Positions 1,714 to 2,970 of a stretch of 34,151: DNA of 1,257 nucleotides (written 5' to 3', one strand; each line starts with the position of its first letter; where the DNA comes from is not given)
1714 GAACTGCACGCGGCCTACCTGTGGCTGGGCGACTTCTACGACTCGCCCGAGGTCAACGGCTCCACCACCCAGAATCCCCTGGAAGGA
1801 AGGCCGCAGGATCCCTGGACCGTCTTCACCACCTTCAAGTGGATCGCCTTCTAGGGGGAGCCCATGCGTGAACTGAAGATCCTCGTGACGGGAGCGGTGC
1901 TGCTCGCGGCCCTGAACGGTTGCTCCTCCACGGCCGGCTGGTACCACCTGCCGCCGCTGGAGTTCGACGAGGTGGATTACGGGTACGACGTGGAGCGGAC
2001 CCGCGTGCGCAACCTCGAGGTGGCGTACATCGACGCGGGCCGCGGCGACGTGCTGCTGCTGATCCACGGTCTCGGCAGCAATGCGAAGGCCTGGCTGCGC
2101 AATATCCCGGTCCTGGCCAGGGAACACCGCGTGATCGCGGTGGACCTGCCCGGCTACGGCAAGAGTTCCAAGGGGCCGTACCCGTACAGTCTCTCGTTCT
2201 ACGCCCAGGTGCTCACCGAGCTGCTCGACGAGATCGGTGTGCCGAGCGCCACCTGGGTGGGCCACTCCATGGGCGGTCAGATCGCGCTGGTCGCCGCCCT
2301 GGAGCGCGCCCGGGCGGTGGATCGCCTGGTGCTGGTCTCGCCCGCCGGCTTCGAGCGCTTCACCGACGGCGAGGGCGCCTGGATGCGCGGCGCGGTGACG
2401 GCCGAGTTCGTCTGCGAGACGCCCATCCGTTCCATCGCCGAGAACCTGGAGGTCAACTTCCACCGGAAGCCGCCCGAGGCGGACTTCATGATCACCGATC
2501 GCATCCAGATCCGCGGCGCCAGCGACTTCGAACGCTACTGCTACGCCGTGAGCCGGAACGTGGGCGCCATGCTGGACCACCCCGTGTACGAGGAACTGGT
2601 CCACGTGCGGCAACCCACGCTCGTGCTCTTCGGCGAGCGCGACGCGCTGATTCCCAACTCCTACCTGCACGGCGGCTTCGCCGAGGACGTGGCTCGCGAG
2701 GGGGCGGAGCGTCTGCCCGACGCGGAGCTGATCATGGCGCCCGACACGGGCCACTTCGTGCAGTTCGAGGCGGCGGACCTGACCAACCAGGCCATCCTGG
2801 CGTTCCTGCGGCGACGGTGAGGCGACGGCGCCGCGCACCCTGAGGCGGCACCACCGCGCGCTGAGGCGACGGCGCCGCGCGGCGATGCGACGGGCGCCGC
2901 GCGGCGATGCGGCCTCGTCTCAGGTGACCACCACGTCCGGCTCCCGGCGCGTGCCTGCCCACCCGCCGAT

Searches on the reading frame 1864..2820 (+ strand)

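Call 38: search_protein_families(library=pfam, proteins=[window:1864-2820:+], max_evalue=0.001)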
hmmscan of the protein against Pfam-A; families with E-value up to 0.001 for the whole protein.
window:1864-2820:+ (318 aa): 4 families
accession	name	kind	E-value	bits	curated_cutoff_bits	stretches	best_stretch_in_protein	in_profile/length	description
PF00561.26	Abhydrolase_1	-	4.6e-31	108.8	25.8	1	63-163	2-103/245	alpha/beta hydrolase fold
PF12697.13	Abhydrolase_6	-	1.7e-26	94.7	26.3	1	64-308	1-215/217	Alpha/beta hydrolase family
PF12146.15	Hydrolase_4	-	2.2e-12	47.2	27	1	63-268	6-210/239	Serine aminopeptidase, S33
PF00756.26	Esterase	-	0.00062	20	22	0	100-160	86-148/251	Putative esterase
